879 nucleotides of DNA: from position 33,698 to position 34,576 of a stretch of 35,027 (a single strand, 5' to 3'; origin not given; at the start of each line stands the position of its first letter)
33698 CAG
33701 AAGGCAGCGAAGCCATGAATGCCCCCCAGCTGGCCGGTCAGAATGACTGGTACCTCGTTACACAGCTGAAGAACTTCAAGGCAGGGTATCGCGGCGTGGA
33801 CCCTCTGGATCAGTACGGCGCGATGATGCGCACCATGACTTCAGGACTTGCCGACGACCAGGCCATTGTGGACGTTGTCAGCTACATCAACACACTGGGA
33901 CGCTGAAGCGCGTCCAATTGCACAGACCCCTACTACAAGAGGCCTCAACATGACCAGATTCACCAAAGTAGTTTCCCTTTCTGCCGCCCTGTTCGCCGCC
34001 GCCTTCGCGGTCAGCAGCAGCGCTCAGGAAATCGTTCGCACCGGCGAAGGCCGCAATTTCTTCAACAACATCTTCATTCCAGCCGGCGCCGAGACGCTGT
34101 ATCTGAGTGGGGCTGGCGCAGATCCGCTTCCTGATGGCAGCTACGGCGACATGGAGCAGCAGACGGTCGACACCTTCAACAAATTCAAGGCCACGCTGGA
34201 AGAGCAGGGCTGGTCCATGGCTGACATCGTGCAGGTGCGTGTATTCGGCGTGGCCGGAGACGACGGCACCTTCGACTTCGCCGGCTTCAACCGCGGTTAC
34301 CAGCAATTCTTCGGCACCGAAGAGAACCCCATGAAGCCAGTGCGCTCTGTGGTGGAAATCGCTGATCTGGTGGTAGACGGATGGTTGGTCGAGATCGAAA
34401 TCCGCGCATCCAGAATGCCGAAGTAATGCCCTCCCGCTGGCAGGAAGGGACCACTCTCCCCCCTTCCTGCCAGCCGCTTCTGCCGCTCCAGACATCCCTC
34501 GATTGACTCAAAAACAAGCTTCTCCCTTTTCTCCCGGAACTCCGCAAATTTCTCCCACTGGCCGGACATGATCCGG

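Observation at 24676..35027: Candidate periplasmic oxidative-deamination / scavenging module: Tat-LAAO-like oxidase + GGT + membrane regulator + TonB receptor + cytochrome c4 + two exported RidA proteins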

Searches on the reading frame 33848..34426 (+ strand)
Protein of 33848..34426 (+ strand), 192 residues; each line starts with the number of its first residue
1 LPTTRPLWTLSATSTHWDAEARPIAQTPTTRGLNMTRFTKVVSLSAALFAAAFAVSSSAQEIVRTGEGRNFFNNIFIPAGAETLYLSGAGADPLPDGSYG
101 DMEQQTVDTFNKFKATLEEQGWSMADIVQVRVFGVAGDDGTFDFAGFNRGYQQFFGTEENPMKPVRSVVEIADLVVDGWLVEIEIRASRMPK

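Call 3: search_protein_families(library=pfam, proteins=[window:33848-34426:+], max_evalue=0.01)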
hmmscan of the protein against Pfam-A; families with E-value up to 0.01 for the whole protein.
window:33848-34426:+ (192 aa): 1 family
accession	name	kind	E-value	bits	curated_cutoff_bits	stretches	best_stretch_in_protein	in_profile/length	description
PF01042.26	Ribonuc_L-PSP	-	3e-15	56.7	27.3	1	82-187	19-119/121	Endoribonuclease L-PSP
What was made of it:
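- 33950..34426 (+): Sec-exported Rid-family protein Rid_A (158 aa, Rid3-like). It is the predicted 2-imino-acid deaminase. PF01042 (call 3).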

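Call 6: search_protein_families(library=ncbifam, proteins=[window:33848-34426:+], max_evalue=0.001)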
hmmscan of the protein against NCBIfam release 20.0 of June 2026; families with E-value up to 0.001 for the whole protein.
window:33848-34426:+ (192 aa): 2 families
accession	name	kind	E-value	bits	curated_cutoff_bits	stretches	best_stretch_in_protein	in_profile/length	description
TIGR00004.1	TIGR00004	subfamily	1.6e-09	38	106.25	1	83-187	25-123/125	Rid family detoxifying hydrolase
NF008490.0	PRK11401.1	equivalog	2.9e-07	30.4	222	1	101-187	45-125/129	enamine/imine deaminase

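Call 8: search_solved_structures(query=window:33947-34426:+, max_evalue=0.01, show_alignments=2)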
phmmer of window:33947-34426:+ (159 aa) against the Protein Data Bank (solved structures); distinct sequences matched with E-value up to 0.01: 19.
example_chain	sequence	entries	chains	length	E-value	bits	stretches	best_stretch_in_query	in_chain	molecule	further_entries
9bka_A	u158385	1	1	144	7.4e-24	87.5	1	31-156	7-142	Rid family protein PSPTO3006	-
9bkc_A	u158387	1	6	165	2.4e-20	76.1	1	8-156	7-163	Rid family protein PFL1385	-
1qd9_A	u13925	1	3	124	5.3e-09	39.3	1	58-154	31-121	PURINE REGULATORY PROTEIN YABJ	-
5y6u_A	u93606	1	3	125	5.4e-09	39.3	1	58-154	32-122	YabJ protein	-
7cd2_A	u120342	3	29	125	3.8e-08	36.5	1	58-154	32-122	YabJ protein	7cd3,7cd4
1j7h_A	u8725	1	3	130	2.4e-07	34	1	66-152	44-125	HYPOTHETICAL PROTEIN HI0719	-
4cj9_A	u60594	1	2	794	2.8e-07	33.7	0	78-99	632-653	BURRH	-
2dyy_A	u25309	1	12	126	3.9e-07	33.2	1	58-152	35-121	UPF0076 protein PH0854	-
4cja_A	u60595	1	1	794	4.2e-07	33.1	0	77-99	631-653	BURRH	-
1qu9_A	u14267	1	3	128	5.9e-06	29.4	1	67-152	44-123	YJGF PROTEIN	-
2b33_A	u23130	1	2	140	5.5e-05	26.3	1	65-154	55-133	protein synthesis inhibitor, putative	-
3i7t_A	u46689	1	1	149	8.6e-05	25.6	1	63-153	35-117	Putative uncharacterized protein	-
2uyj_A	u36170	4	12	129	0.00015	24.9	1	67-153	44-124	PROTEIN TDCF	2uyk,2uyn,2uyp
2csl_A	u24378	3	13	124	0.0002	24.5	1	56-139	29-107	protein translation initiation inhibitor | translation initiation inhibitor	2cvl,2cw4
3vcz_A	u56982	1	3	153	0.00026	24.1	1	66-152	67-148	Endoribonuclease L-PSP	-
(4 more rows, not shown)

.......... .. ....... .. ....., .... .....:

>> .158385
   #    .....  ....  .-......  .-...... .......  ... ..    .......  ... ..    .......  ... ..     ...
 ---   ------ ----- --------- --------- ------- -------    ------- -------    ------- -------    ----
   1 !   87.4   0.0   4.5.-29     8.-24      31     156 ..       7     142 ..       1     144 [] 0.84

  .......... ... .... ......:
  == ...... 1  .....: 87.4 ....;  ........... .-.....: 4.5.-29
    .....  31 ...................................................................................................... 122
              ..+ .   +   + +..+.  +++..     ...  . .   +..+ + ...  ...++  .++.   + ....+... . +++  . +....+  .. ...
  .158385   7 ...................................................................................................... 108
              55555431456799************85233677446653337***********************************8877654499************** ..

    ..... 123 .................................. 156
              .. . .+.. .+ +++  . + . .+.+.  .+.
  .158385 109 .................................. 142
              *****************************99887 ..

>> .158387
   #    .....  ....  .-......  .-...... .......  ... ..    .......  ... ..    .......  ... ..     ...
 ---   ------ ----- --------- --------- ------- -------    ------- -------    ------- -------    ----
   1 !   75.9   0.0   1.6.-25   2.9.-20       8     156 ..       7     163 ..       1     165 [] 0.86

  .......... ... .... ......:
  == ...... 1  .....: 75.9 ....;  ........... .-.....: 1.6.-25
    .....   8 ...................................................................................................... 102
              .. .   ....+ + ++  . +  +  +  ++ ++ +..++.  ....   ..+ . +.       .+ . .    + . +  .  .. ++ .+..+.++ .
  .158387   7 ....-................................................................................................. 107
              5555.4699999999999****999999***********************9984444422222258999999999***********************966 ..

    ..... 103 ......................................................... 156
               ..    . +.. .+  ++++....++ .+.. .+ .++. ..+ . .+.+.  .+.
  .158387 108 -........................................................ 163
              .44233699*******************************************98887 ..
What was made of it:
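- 33950..34426 (+): The Arg in KPVRS and the Glu in IEIE are retained (call 8).
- On Rid3 subfamily of the Rid (YjgF/YER057c/UK114) family: KPVRS and IEIE align with KPART and IEVE of PSPTO_3006 (call 8). E 7e-24 and 2e-20 to the two Rid3 structures, against 5e-9 to RidA-type YabJ (call 8).
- Closest known: Rid3 subfamily imine deaminases. Same: The PFL_1385 chain also starts with a signal-like hydrophobic segment (call 8).
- The Rid proteins are closest to the Rid3 proteins PSPTO_3006 and PFL_1385 (call 8).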

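Call 13: find_encoding_contigs(protein=window:33947-34426:+, flank=10000, max_places=6)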
Protein window:33947-34426:+ (159 aa): no gene with exactly this product is on record in the collection.

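Call 53: find_homologous_proteins(query=window:33950-34426:+, max_evalue=1e-10)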
Query window:33950-34426:+ (158 aa): 644 proteins with E <= 1e-10 among 767 candidates; the best 120 are listed.
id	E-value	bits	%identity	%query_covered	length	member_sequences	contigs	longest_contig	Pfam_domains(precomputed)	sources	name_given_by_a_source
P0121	2.1e-98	344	100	100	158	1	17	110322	PF01042.27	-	-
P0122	5.5e-98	343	99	100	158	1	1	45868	PF01042.27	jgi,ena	jgi:2-iminobutanoate/2-iminopropanoate deaminase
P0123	5.5e-98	343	99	100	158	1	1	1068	PF01042.27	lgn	-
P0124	3.1e-96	337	98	100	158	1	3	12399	PF01042.27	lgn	-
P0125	3.8e-96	337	97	100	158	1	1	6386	PF01042.27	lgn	-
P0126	4.5e-96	337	97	100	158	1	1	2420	PF01042.27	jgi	-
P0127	1.4e-95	335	96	100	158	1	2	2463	PF01042.27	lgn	-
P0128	2.8e-95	334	96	100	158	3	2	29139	PF01042.27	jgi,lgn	jgi:2-iminobutanoate/2-iminopropanoate deaminase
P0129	8.3e-95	332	97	100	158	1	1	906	PF01042.27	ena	-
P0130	1.1e-94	332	96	100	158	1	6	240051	PF01042.27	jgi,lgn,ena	-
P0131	2.3e-94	331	96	100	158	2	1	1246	PF01042.27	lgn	-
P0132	3.6e-94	330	95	100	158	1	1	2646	PF01042.27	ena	-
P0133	6.0e-94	330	96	100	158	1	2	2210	PF01042.27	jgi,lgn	jgi:2-iminobutanoate/2-iminopropanoate deaminase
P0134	1.6e-93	328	95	100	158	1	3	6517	PF01042.27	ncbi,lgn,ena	-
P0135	1.0e-92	326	93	100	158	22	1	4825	PF01042.27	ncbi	-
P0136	8.4e-90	316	89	100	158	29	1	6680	PF01042.27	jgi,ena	-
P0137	4.5e-78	278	80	100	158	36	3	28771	PF01042.27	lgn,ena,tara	tara:strand:- start:593 stop:1069 length:477 start_codon:yes stop_codon:yes gene_type:complete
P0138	2.3e-77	276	82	100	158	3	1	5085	PF01042.27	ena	-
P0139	1.3e-76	273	79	100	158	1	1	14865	PF01042.27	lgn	-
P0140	1.7e-76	273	78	100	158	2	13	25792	PF01042.27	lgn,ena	-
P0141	2.4e-76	273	79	100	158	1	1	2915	PF01042.27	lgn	-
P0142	3.5e-76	272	79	100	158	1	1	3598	PF01042.27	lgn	-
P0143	8.7e-76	271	78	100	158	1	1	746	PF01042.27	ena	-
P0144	8.9e-76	271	78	100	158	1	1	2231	PF01042.27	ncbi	-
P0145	1.2e-75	270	78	100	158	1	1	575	PF01042.27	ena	-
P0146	1.6e-75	270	78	100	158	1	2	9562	PF01042.27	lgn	-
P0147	1.7e-75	270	78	100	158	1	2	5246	PF01042.27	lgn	-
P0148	3.3e-75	269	78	100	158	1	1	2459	PF01042.27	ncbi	-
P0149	3.6e-75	269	78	100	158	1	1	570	PF01042.27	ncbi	-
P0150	3.8e-75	269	78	100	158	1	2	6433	PF01042.27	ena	-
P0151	4.4e-75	268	77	100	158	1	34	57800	PF01042.27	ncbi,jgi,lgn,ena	jgi:enamine deaminase RidA (YjgF/YER057c/UK114 family)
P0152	5.8e-75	268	77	100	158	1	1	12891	PF01042.27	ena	-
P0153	6.2e-75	268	78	100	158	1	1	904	PF01042.27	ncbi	-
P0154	7.8e-75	268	78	100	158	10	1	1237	PF01042.27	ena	-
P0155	1.2e-74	267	77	100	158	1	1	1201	PF01042.27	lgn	-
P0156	1.7e-74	267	77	100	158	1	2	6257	PF01042.27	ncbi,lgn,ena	ncbi:MAG: Rid family hydrolase [Pseudomonadota bacterium]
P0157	2.1e-74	266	77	100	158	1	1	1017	PF01042.27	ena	-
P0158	2.5e-74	266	77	100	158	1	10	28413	PF01042.27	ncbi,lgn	-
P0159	2.5e-74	266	77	100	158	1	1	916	PF01042.27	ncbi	-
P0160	2.6e-74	266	77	100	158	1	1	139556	PF01042.27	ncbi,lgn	-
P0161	3.1e-74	266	86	86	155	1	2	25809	PF01042.27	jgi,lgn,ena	-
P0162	5.3e-74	265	76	100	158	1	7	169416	PF01042.27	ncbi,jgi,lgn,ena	-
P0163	6.0e-74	265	77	100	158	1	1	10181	PF01042.27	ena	-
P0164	6.1e-74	265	77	100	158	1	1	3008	PF01042.27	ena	-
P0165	7.7e-74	264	77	100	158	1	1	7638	PF01042.27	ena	-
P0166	1.2e-73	264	77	100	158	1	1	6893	PF01042.27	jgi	jgi:enamine deaminase RidA (YjgF/YER057c/UK114 family)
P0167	2.5e-73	263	76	100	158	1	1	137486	PF01042.27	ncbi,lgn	ncbi:MAG: Rid family hydrolase [Pseudomonadota bacterium]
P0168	2.7e-73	263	77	100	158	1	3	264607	PF01042.27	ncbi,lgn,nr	ncbi:MAG: Rid family hydrolase [Gammaproteobacteria bacterium]|nr:Rid family hydrolase [Gammaproteob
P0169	4.6e-73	262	77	100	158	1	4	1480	PF01042.27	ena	-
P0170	6.3e-73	261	76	100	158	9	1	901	PF01042.27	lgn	-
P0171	1.2e-72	261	79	97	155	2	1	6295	PF01042.27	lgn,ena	-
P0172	1.5e-72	260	85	86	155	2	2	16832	PF01042.27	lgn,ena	-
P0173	2.5e-72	260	76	99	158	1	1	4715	PF01042.27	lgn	-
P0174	5.2e-72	258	86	85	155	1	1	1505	PF01042.27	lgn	-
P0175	1.8e-71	257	84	85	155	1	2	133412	PF01042.27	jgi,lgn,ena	-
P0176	2.9e-71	256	84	85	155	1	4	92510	PF01042.27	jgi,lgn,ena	-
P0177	1.3e-70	254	84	85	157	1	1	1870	PF01042.27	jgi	-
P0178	3.0e-70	253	72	100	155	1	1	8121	PF01042.27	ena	-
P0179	4.0e-70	252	84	85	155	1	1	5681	PF01042.27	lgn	-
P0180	4.8e-70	252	74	100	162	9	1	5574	PF01042.27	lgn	-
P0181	1.1e-69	251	73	100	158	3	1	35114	PF01042.27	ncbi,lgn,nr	ncbi:MAG: Rid family hydrolase [Gammaproteobacteria bacterium]|nr:Rid family hydrolase [Gammaproteob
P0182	1.5e-69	251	76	95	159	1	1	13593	PF01042.27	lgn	-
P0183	1.7e-69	250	73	100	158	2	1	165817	PF01042.27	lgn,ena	-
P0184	6.4e-69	248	78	87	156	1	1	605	PF01042.27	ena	-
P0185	1.0e-68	248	75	99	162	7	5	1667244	PF01042.27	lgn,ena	-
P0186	1.1e-68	248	72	100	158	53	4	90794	PF01042.27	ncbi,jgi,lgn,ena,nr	ncbi:Rid family hydrolase [Gammaproteobacteria bacterium]|jgi:enamine deaminase RidA (YjgF/YER057c/U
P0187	1.3e-68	247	80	85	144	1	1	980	PF01042.27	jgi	jgi:enamine deaminase RidA (YjgF/YER057c/UK114 family)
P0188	1.9e-68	247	73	99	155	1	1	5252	PF01042.27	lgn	-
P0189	2.5e-68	247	73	100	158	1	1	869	PF01042.27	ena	-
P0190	2.6e-68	246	71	100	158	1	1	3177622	PF01042.27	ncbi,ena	-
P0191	3.4e-68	246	73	99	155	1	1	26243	PF01042.27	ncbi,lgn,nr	ncbi:MAG: hypothetical protein DHS20C12_16150 [Pseudohongiella sp.]|nr:MAG: hypothetical protein DHS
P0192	4.4e-68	246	71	97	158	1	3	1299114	PF01042.27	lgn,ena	-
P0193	4.9e-68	246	72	100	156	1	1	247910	PF01042.27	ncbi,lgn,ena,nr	ncbi:MAG: Rid family hydrolase [Pseudohongiellaceae bacterium]|nr:Rid family hydrolase [Pseudohongie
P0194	7.0e-68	245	71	100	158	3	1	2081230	PF01042.27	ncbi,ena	-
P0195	7.7e-68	245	72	100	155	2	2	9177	PF01042.27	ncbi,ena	-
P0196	8.8e-68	245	72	100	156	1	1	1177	PF01042.27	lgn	-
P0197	9.8e-68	245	79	89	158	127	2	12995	PF01042.27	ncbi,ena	-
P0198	1.1e-67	244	71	99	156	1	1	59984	PF01042.27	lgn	-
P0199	1.1e-67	244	72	99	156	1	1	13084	PF01042.27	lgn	-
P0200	1.1e-67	244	71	100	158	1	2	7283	PF01042.27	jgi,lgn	-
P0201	1.4e-67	244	72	100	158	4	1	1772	PF01042.27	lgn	-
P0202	1.5e-67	244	70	99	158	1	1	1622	PF01042.27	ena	-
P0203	1.8e-67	244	70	99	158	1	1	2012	PF01042.27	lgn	-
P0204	2.0e-67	244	70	99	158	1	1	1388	PF01042.27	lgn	-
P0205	2.5e-67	243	72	100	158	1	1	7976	PF01042.27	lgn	-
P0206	3.6e-67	243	71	100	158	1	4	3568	PF01042.27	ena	-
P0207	4.0e-67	243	74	96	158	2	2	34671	PF01042.27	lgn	-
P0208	5.0e-67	242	71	100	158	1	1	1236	PF01042.27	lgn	-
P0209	5.0e-67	242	70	99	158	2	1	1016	PF01042.27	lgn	-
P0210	5.1e-67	242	70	99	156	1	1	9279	PF01042.27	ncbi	-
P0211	5.1e-67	242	69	99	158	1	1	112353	PF01042.27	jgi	-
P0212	9.6e-67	241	73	95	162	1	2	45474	PF01042.27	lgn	-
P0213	9.6e-67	241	70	100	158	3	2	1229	PF01042.27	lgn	-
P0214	9.8e-67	241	70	99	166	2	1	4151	PF01042.27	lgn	-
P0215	1.1e-66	241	70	100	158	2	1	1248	PF01042.27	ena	-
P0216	1.1e-66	241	70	100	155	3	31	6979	PF01042.27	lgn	-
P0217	1.2e-66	241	69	99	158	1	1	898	PF01042.27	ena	-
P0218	1.6e-66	241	71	100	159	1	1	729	PF01042.27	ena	-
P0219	1.9e-66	240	71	97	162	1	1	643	PF01042.27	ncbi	-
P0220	2.0e-66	240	74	96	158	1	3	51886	PF01042.27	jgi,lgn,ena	-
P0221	2.1e-66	240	74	96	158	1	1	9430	PF01042.27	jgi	-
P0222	2.1e-66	240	72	98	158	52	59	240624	PF01042.27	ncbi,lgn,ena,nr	ncbi:MAG: Rid family hydrolase [Proteobacteria bacterium]|nr:endonuclease [Pseudomonadales bacterium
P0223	2.2e-66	240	75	96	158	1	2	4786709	PF01042.27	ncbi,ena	-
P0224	2.5e-66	240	70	100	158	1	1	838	PF01042.27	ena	-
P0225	2.6e-66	240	70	100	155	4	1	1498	PF01042.27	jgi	jgi:enamine deaminase RidA (YjgF/YER057c/UK114 family)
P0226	3.1e-66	240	71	99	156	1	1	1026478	PF01042.27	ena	-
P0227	3.2e-66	240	69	99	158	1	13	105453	PF01042.27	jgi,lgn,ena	jgi:enamine deaminase RidA (YjgF/YER057c/UK114 family)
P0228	3.7e-66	240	68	99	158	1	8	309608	PF01042.27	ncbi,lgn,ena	-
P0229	3.8e-66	239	69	99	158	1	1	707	PF01042.27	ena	-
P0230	5.5e-66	239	71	99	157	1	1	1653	PF01042.27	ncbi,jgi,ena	-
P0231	5.5e-66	239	77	88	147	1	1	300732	PF01042.27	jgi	-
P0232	6.6e-66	239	72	94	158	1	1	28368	PF01042.27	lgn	-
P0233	7.1e-66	239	71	99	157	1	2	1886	PF01042.27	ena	-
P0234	7.7e-66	238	69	99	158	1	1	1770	PF01042.27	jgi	jgi:enamine deaminase RidA (YjgF/YER057c/UK114 family)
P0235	9.2e-66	238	71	99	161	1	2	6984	PF01042.27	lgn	-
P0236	1.0e-65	238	69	99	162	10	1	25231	PF01042.27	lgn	-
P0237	1.1e-65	238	78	85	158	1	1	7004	PF01042.27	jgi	jgi:enamine deaminase RidA (YjgF/YER057c/UK114 family)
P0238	1.1e-65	238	69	99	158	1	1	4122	PF01042.27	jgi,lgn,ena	-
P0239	1.1e-65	238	70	99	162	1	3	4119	PF01042.27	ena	-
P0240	1.5e-65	238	77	87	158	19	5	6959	PF01042.27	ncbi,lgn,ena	-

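Call 54: find_encoding_contigs(protein=P0121, flank=10000, max_places=4)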
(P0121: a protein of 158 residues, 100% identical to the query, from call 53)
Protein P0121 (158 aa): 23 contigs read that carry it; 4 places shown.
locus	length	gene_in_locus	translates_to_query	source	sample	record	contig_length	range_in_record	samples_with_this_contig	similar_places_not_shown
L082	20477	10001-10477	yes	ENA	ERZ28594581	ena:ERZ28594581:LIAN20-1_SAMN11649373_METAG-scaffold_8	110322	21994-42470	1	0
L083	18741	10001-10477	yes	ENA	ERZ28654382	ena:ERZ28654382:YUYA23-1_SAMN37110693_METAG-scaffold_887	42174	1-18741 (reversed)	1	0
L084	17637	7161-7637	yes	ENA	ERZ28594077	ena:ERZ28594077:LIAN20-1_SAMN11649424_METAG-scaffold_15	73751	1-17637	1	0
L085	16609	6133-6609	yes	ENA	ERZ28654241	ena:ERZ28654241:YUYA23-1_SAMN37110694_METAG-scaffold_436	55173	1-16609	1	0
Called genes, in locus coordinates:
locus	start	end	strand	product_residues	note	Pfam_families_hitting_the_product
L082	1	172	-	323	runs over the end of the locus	PF04187:Cofac_haem_bdg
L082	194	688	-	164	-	PF00300:His_Phos_1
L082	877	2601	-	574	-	PF01019:G_glu_transpept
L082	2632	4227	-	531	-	PF07992:Pyr_redox_2, PF01266:DAO (weak), PF13450:NAD_binding_8, PF01593:Amino_oxidase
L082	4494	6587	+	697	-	PF00486:Trans_reg_C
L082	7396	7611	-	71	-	-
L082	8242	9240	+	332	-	PF00593:TonB_dep_Rec_b-barrel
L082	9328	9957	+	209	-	PF13442:Cytochrome_CBB3 (faint), PF00034:Cytochrom_C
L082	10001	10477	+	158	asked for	PF01042:Ribonuc_L-PSP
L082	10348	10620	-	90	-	-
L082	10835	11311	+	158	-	PF01042:Ribonuc_L-PSP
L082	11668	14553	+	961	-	PF07715:Plug, PF00593:TonB_dep_Rec_b-barrel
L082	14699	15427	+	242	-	PF04338:DUF481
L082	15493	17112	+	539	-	PF01645:Glu_synthase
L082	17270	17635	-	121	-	-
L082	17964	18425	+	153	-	PF00111:Fer2, PF13085:Fer2_3 (weak), PF01799:Fer2_2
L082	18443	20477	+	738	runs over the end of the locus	PF20256:MoCoBD_2 (weak), PF02738:MoCoBD_1, PF20256:MoCoBD_2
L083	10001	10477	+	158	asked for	PF01042:Ribonuc_L-PSP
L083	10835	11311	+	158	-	PF01042:Ribonuc_L-PSP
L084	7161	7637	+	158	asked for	PF01042:Ribonuc_L-PSP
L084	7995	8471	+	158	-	PF01042:Ribonuc_L-PSP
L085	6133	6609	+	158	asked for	PF01042:Ribonuc_L-PSP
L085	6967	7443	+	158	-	PF01042:Ribonuc_L-PSP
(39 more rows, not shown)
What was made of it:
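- Tried and rejected: The correct 158-aa protein is on record (calls 53, 54).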
